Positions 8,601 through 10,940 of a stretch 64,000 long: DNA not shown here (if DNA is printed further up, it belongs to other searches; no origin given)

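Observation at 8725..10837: Minimal single-gene AT-rich island encoding a fused ABC-ATPase and Toprim-like nuclease (OLD / one-chain PARIS-like)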

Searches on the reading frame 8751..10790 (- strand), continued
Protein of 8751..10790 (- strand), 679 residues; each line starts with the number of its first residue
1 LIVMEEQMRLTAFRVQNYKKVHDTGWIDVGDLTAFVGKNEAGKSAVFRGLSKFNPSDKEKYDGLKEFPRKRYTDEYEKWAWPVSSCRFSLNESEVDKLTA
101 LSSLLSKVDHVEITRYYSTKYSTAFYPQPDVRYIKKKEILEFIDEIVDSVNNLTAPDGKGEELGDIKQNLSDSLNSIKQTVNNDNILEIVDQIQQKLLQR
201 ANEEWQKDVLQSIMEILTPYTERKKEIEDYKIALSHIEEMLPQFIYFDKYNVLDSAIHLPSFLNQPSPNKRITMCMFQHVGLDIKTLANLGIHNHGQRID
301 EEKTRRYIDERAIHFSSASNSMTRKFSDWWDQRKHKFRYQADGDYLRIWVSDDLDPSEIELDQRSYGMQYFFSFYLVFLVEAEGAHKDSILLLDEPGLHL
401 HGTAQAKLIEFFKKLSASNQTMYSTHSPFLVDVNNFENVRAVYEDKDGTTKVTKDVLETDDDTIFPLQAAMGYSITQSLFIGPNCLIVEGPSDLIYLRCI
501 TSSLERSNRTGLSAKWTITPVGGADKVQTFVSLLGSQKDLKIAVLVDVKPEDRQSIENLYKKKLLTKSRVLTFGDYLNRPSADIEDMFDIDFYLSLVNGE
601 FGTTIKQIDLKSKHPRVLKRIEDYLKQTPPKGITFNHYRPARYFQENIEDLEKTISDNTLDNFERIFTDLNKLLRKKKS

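Call 23: search_protein_families(library=pfam, proteins=[L006:2-2209:+, L006:4231-5301:+, L001:1834-2922:+, L007:1121-2248:+, L001:305-1831:+], max_evalue=0.01)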
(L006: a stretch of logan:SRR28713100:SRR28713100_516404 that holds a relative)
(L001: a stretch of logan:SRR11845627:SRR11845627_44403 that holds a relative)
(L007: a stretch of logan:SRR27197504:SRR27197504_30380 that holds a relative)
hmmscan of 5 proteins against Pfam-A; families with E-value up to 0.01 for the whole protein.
L006:2-2209:+ (735 aa): 4 families
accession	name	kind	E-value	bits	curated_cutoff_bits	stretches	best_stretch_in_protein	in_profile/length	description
PF01555.25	N6_N4_Mtase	-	3.3e-18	66.9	26.7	2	81-111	182-212/221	DNA methylase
PF02086.21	MethyltransfD12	-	0.00016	21.9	22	1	81-156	21-96/253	D12 class N6 adenine-specific DNA methyltransferase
PF06634.17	DUF1156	-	0.00023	21.7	24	1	17-67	2-51/73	Protein of unknown function (DUF1156)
PF01170.24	UPF0020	-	0.00028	21.1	22.3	0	81-131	29-78/197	RMKL-like, methyltransferase domain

L006:4231-5301:+ (356 aa): 0 families

L001:1834-2922:+ (362 aa): 1 family
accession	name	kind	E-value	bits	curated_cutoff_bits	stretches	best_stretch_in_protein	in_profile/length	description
PF14292.12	SusE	-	0.0079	16.8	25.2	0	322-357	16-51/106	SusE outer membrane protein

L007:1121-2248:+ (375 aa): 0 families

L001:305-1831:+ (508 aa): 5 families
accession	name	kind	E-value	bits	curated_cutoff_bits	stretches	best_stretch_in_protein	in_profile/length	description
PF01555.25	N6_N4_Mtase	-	1.4e-22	81.1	26.7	2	33-105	149-219/221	DNA methylase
PF02086.21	MethyltransfD12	-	2.4e-06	27.9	22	1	57-126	9-75/253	D12 class N6 adenine-specific DNA methyltransferase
PF13847.12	Methyltransf_31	-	5.3e-05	23.4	27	1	68-129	4-67/145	Methyltransferase domain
PF01170.24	UPF0020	-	0.00018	21.7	22.3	0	342-363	112-135/197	RMKL-like, methyltransferase domain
PF02475.24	TRM5-TYW2_MTfase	-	0.0076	16.6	28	0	61-119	30-90/164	TRM5/TYW2 methyltransferase domain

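Call 24: search_protein_families(library=padloc, proteins=[L006:2-2209:+, L006:4231-5301:+, L001:1834-2922:+, L007:1121-2248:+], max_evalue=0.001)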
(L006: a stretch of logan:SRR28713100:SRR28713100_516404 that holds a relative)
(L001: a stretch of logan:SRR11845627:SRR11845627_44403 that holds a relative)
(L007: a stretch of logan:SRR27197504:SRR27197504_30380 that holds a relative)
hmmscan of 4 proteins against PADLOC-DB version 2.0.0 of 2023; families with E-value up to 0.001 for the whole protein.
L006:2-2209:+ (735 aa): 46 families (the best 25 are shown)
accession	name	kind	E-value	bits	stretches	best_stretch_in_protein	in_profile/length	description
PDLC02189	DUF1156_MTase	-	1e-23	81.5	2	488-639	545-691/944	-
PDLC02541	PglX|PglXI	-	2.6e-22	76.8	1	464-599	468-595/919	PglXI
PDLC00661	HmaB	-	4.9e-20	69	1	264-526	367-605/973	DNA-adenine methylase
PDLC03314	MTase_II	-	6.3e-20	68.9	2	490-635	547-687/944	Type II methyltransferase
PDLC03233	MTase_II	-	2.6e-19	67.2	1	478-625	481-642/731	Type II methyltransferase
PDLC03319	MTase_II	-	3.9e-18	63.6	1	467-597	269-394/503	Type II methyltransferase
PDLC00660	HmaB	-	8.8e-18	61.6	1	317-630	412-727/967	DNA-adenine methylase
PDLC03325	MTase_II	-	1.4e-17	61.6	2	80-134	91-145/426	Type II methyltransferase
PDLC03312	MTase_II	-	1.9e-16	57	2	80-167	814-900/1344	Type II methyltransferase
PDLC03380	MTase_II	-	8.3e-16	56.2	2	460-567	235-335/393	Type II methyltransferase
PDLC03353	MTase_II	-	2.2e-13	48.3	2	78-111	206-239/260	Type II methyltransferase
PDLC03322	MTase_II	-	3.1e-13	47.4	1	72-149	56-133/446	Type II methyltransferase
PDLC03346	MTase_II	-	9.7e-13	44.7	1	487-635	605-746/1068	Type II methyltransferase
PDLC03371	MTase_II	-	1.8e-12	45.4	2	81-123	211-253/260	Type II methyltransferase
PDLC03352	MTase_II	-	5.4e-12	42.4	1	470-520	547-596/1023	Type II methyltransferase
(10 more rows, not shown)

L006:4231-5301:+ (356 aa): 0 families

L001:1834-2922:+ (362 aa): 0 families

L007:1121-2248:+ (375 aa): 1 family
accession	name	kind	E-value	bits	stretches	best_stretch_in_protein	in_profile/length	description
PDLC03455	REase_II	-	1.2e-176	585.6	1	1-371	1-371/382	Type II restriction enzyme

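Call 25: predict_structure(alignment_id=A1)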
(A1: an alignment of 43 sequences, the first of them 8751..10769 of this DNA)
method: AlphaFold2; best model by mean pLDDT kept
length: 672 residues; sequences in the alignment: 43
mean_pLDDT: 82.4   pTM: 0.69
mean pLDDT of the five models: 82.4, 81.9, 80.9, 80.8, 79.8
residues with pLDDT >= 90: 245; 70-90: 308; 50-70: 108; < 50: 11
segments of 3 or more residues with pLDDT < 50: 352-354, 453-457, 670-672
pLDDT, mean of each block of 10 residues (from residue 1): 95 91 91 90 91 85 68 91 95 94 96 94 92 94 90 90 93 91 93 89 91 93 94 89 61 74 68 77 68 79 84 78 64 78 65 52 62 64 85 68 81 88 75 86 80 53 65 76 87 90 90 78 74 85 82 82 89 90 92 88 87 88 73 84 84 94 83 35
secondary structure, 60 per line:
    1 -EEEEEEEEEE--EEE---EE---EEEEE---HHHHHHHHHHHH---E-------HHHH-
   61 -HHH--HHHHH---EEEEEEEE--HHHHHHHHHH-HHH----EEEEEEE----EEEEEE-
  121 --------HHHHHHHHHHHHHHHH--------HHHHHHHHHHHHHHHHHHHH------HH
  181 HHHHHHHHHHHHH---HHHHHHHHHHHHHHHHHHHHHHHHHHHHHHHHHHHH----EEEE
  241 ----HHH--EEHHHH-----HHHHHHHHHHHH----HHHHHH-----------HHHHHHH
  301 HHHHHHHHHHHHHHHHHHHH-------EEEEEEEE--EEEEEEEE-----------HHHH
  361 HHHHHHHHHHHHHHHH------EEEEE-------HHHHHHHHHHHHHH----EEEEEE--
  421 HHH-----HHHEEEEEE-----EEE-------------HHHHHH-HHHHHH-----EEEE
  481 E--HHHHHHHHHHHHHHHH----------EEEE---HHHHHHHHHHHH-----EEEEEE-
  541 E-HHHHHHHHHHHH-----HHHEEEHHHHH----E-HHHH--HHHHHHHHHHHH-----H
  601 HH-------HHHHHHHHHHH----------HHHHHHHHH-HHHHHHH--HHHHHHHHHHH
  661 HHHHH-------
elements in order: E2-11 E14-16 E25-29 H33-44 H56-59 H67-71 E75-82 H85-94 E103-109 E114-119 H129-144 H153-172 H179-193 H197-232 E237-240 H252-255 H261-272 H277-282 H294-320 E328-335 E338-345 H357-376 E383-387 H395-408 E413-418 E432-437 E443-445 H459-464 H466-471 E477-481 H484-499 E510-513 H517-528 E534-539 H543-554 E563-565 H566-570 H577-580 H583-594 H610-620 H631-639 H641-647 H650-665

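Call 29: fold_search(model_id=the predicted structure, library=pdb)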
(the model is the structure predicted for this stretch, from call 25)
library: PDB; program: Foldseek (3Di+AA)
matches with E <= 10: 840; with E <= 0.001: 188
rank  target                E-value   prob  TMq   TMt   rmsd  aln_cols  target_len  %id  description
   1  6p74                  6.1e-13  1.00  0.27  0.35  26.7       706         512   15  OLD nuclease from Thermus Scotoductus (released 2020-01-29)
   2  6wge_B                1.1e-09  1.00  0.28  0.37  27.6       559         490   14  Cryo-EM structure of human Cohesin-NIPBL-DNA complex without STAG1 (released 2020-05-20)
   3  8u7i_A                1.1e-09  1.00  0.31  0.33  20.8       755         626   13  Structure of the phage immune evasion protein Gad1 bound to the Gabija GajAB complex (released 2023-11-22)
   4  7qen_A                1.4e-09  1.00  0.28  0.38  30.4       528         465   11  S.c. Condensin core in DNA- and ATP-bound state (released 2022-06-15)
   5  8x5i_D                2.1e-09  1.00  0.31  0.36  19.2       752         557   13  Structure of ATP/Mg2+ bound Gabija GajA (released 2024-02-28)
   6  9x94_J                3.1e-09  1.00  0.25  0.23  29.5       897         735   10  Apo Retron-Eco8 complex (released 2026-03-18)
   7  8roi_A                3.8e-09  1.00  0.27  0.43  21.9       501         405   12  Human cohesin SMC3-HD(EQ)/RAD21-N complex - ADP-bound conformation (released 2024-09-11)
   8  8roh_A                4.0e-09  1.00  0.27  0.42  25.7       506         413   14  Human cohesin SMC3-HD(EQ)/RAD21-N complex - Apo conformation (released 2024-09-11)
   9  8x5i_B                4.0e-09  1.00  0.27  0.32  24.8       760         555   12  Structure of ATP/Mg2+ bound Gabija GajA (released 2024-02-28)
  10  8rok_C                6.2e-09  1.00  0.27  0.44  21.6       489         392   11  Human cohesin SMC3-HD(EQ)/RAD21-N complex - ATP-Mg-bound conformation - Form 1 (released 2024-09-11)
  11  5xns_A                8.5e-09  1.00  0.25  0.38  21.5       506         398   14  Crystal structure of the Smc head domain with an extended coiled coil bound to the C-terminal domain of ScpA derived f (released 2017-08-02)
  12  8sm3_A                9.4e-09  1.00  0.28  0.34  21.6       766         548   11  Structure of Bacillus cereus VD045 Gabija GajA-GajB Complex (released 2023-11-22)
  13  8rok_A                1.2e-08  1.00  0.29  0.48  21.3       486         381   12  Human cohesin SMC3-HD(EQ)/RAD21-N complex - ATP-Mg-bound conformation - Form 1 (released 2024-09-11)
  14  5h68_A                1.3e-08  1.00  0.28  0.52  14.8       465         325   13  Crystal structure of an engaged dimer of the Geobacillus stearothermophilus SMC head domain (released 2017-03-15)
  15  6qj1                  1.3e-08  1.00  0.27  0.42  25.5       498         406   14  Crystal structure of the C. thermophilum condensin Smc2 ATPase head (crystal from I) (released 2019-07-03)
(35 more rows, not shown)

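Call 44: search_solved_structures(query=A1, max_evalue=1e-10, show_alignments=1)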
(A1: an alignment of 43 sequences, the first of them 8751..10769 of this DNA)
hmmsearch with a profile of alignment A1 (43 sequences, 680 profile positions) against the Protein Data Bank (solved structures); distinct sequences matched with E-value up to 1e-10: 1.
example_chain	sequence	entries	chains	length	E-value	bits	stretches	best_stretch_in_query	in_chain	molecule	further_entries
6p74_A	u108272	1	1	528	1.6e-14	56.5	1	393-550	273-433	Putative ATP-dependent endonuclease of the OLD family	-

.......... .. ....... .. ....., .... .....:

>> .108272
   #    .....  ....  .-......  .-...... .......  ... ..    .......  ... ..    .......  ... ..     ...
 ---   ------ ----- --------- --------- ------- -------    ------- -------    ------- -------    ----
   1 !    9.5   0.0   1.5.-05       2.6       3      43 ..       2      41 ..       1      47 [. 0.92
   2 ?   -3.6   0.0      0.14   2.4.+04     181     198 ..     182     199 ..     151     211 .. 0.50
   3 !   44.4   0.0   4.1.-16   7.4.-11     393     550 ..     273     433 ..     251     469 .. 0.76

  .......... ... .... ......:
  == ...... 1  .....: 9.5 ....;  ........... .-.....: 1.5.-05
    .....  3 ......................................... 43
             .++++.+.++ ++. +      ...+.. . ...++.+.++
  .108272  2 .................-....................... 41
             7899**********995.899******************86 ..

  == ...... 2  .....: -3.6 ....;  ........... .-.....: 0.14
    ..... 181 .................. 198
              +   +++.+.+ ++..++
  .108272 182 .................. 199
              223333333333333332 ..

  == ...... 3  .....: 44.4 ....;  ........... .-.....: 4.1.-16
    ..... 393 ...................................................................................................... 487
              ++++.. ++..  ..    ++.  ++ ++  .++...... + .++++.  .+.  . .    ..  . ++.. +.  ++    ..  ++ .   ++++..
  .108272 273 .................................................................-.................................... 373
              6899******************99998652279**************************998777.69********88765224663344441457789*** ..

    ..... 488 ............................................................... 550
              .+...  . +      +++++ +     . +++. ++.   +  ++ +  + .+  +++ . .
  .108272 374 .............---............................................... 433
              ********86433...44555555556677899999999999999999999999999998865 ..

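Call 46: find_related_loci(query=A1, collection=metagenome_contigs, flank=7000)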
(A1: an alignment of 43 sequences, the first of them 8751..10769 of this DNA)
Query A1 (672 aa) in metagenome_contigs; peptide patterns used: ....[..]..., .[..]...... (x = any residue, [..] = any of these).
600 stretches matched a pattern (row limit reached: there are more); 164 encode a relative of the query (tblastn E <= 1e-3); the best 80 are kept; 80 distinct loci.
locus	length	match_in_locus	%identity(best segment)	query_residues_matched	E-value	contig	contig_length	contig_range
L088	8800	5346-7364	48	1-665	0e+0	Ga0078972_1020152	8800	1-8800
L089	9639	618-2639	47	1-667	0e+0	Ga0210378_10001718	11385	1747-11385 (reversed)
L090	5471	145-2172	46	1-668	0e+0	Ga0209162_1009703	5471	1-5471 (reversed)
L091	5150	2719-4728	47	1-668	0e+0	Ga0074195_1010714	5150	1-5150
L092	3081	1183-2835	52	1-540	0e+0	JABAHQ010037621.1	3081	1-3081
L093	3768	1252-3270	45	1-668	0e+0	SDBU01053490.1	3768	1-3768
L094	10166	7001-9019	46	1-668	0e+0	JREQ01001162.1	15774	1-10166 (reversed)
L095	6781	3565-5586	43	1-672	1e-167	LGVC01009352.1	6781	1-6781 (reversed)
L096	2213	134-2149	43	1-668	7e-179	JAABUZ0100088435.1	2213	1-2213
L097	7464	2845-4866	43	1-666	5e-165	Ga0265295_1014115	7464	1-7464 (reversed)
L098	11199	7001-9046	41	1-670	2e-163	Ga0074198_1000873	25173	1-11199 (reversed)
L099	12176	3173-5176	40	1-665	8e-159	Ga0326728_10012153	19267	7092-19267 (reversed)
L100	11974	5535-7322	45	1-590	2e-158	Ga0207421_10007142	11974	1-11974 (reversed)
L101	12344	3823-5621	52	1-590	5e-157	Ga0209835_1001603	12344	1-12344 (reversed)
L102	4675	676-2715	40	3-669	6e-144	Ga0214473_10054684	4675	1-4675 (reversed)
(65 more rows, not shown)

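Call 49: search_protein_families(library=padloc, proteins=[P0071, P0002, P0087], max_evalue=1e-12)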
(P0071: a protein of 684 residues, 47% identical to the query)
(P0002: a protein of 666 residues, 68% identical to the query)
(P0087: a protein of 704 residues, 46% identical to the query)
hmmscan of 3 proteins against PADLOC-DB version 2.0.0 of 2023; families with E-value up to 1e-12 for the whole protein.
P0071 (684 aa): 12 families
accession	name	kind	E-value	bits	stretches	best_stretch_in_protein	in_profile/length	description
PDLC02358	Old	-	4.3e-26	89.8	1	391-560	281-453/578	Old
PDLC02979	AriA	-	3.5e-25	87.6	1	1-438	1-373/373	-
PDLC02980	AriA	-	1.4e-15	56.1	0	366-439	233-304/304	-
PDLC00071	GajA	-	6.6e-15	52.9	0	350-511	228-394/588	AAA ATPase domain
PDLC00075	GajA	-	8.4e-15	52.3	0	369-556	247-422/536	AAA ATPase domain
PDLC00085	GajA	-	2.1e-14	51.2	0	395-571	268-453/580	AAA ATPase domain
PDLC04168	GajA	-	2.1e-14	51.1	0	389-563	271-439/570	-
PDLC00062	GajA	-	5.9e-14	49.4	0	376-457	284-363/639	AAA ATPase domain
PDLC03878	NsnB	-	7.1e-14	50.3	0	160-439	34-282/345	-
PDLC00102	GajA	-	7.3e-14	49.1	0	392-556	285-441/532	AAA ATPase domain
PDLC00271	PtuA1|PtuA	-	1e-13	49.7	0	393-452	277-336/421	AAA ATPase domain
PDLC00096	GajA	-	1.5e-13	48.4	0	367-511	260-408/630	AAA ATPase domain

P0002 (666 aa): 14 families
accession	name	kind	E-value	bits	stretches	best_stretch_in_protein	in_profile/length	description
PDLC02979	AriA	-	5.3e-25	87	1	247-424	237-373/373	-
PDLC02358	Old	-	2.2e-21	74.3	1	377-541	281-447/578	Old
PDLC00075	GajA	-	4.1e-17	59.9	0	353-546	245-425/536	AAA ATPase domain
PDLC02981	AriAB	-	7e-17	59.3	0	369-571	319-522/694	-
PDLC02980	AriA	-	7.3e-17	60.3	1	352-425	233-304/304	-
PDLC03878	NsnB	-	8.6e-16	56.6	0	273-422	138-279/345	-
PDLC00067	GajA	-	1.2e-14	51.7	0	376-591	300-512/604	AAA ATPase domain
PDLC00096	GajA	-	1.3e-13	48.6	0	369-538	278-447/630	AAA ATPase domain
PDLC00071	GajA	-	3e-13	47.4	0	358-580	248-473/588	AAA ATPase domain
PDLC00289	PtuA1|PtuA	-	3.2e-13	47.5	0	351-447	222-315/404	AAA ATPase domain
PDLC04182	HEC-01A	-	6.7e-13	46.4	0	358-446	287-373/406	-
PDLC00091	GajA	-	7.2e-13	46.2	0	381-501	297-417/627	AAA ATPase domain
PDLC00102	GajA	-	8.1e-13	45.7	0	378-491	285-391/532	AAA ATPase domain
PDLC00098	GajA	-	9.8e-13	45.7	0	380-491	288-392/534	AAA ATPase domain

P0087 (704 aa): 25 families
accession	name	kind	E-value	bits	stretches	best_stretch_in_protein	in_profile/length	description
PDLC02358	Old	-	9.1e-28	95.4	1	416-587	280-454/578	Old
PDLC02979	AriA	-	9.7e-24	82.8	1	33-464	1-373/373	-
PDLC02980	AriA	-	5.8e-17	60.6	1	393-465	234-304/304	-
PDLC00299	PtuA1|PtuA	-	4.5e-16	56.9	0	419-486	376-443/535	AAA ATPase domain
PDLC00062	GajA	-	8.5e-16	55.5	0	403-482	285-362/639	AAA ATPase domain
PDLC02913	ATPase_I-A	-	1.2e-14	52.3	0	419-481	362-422/508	-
PDLC00085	GajA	-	1.9e-14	51.4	0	452-589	318-449/580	AAA ATPase domain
PDLC00075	GajA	-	2.8e-14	50.5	0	394-582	246-422/536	AAA ATPase domain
PDLC00271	PtuA1|PtuA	-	3e-14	51.4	0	419-478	277-336/421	AAA ATPase domain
PDLC00071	GajA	-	3e-14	50.8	0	404-587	258-442/588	AAA ATPase domain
PDLC00289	PtuA1|PtuA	-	3.2e-14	50.8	1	420-486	248-314/404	AAA ATPase domain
PDLC04182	HEC-01A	-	4.4e-14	50.3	0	408-486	296-373/406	-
PDLC00078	GajA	-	4.5e-14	50.1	0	396-587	296-483/580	AAA ATPase domain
PDLC00067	GajA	-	5.4e-14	49.6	0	414-590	298-469/604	AAA ATPase domain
PDLC00096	GajA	-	1e-13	48.9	0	404-545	273-412/630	AAA ATPase domain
PDLC02981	AriAB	-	1.2e-13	48.6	0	413-536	323-451/694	-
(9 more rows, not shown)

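Call 61: search_dna_similar(query=window:8754-10769:-, collection=plasmids, mode=protein, max_rows=15)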
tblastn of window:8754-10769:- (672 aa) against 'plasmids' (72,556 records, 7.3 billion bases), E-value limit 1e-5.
Records with a match: 102; places in all: 103; records where one place covers at least 80% of the query: 52.
Best place of each record, by identity: <60% 102.
By first word of the organism name: Acinetobacter 21; Streptomyces 14; Enterobacter 10; Bacillus 8; Sinorhizobium 6; Klebsiella 4; Rhodococcus 3; Escherichia 2; Caballeronia 2; Deinococcus 2; and 27 more.
By predicted mobility (MOB-suite, as given by PLSDB): non-mobilizable 46; mobilizable 35; conjugative 21.
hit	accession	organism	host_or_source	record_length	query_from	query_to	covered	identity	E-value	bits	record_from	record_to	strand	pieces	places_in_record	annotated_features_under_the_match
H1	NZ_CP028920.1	Gemmobacter aquarius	Whole organism,fresh water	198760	6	669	99%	34.0%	1e-102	351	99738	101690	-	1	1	AAA family ATPase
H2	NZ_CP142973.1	Klebsiella pneumoniae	cell culture,seawater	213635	1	670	100%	32.4%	4e-80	285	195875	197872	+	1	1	AAA family ATPase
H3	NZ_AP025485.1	Vibrio echinoideorum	-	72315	1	668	99%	32.4%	3e-78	280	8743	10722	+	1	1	AAA family ATPase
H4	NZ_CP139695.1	Limimaricola variabilis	Bacterial Culture,hydrothermal vent ...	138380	1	669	100%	32.1%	5e-81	288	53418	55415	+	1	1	AAA family ATPase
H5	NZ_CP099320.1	Enterobacter hormaechei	culture,Pooled soil sample collected ...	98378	1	670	100%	31.8%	3e-83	295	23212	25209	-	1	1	AAA family ATPase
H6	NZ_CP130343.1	Enterobacter cloacae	Homo sapiens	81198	1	670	100%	31.8%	2e-80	286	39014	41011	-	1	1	AAA family ATPase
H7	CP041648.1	Klebsiella pneumoniae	Homo sapiens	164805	1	670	100%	31.8%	3e-79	283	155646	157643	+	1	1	AAA family ATPase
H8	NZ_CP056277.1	Klebsiella pneumoniae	culture,Wastewater effluent sample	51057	1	670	100%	31.8%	2e-78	280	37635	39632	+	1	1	AAA family ATPase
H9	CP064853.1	Klebsiella pneumoniae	Homo sapiens,pure culture,blood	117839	1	670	100%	31.6%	3e-78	280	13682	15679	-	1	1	AAA family ATPase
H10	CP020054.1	Enterobacter cloacae complex sp.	-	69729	1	670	100%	31.4%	1e-79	284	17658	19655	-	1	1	hypothetical protein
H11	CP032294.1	Enterobacter cloacae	-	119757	1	670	100%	31.4%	1e-79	284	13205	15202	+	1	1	hypothetical protein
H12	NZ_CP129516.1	Enterobacter asburiae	-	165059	1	670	100%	31.4%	1e-79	284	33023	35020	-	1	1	AAA family ATPase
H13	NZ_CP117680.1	Escherichia albertii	whole organism,bird (unidentified ...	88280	1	665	99%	31.2%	4e-79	282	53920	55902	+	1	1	AAA family ATPase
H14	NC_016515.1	Enterobacter ludwigii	-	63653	1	670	100%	30.9%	5e-80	285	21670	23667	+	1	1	AAA family ATPase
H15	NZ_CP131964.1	Enterobacter ludwigii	Homo sapiens,urine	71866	1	670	100%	30.9%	5e-80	285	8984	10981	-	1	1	AAA family ATPase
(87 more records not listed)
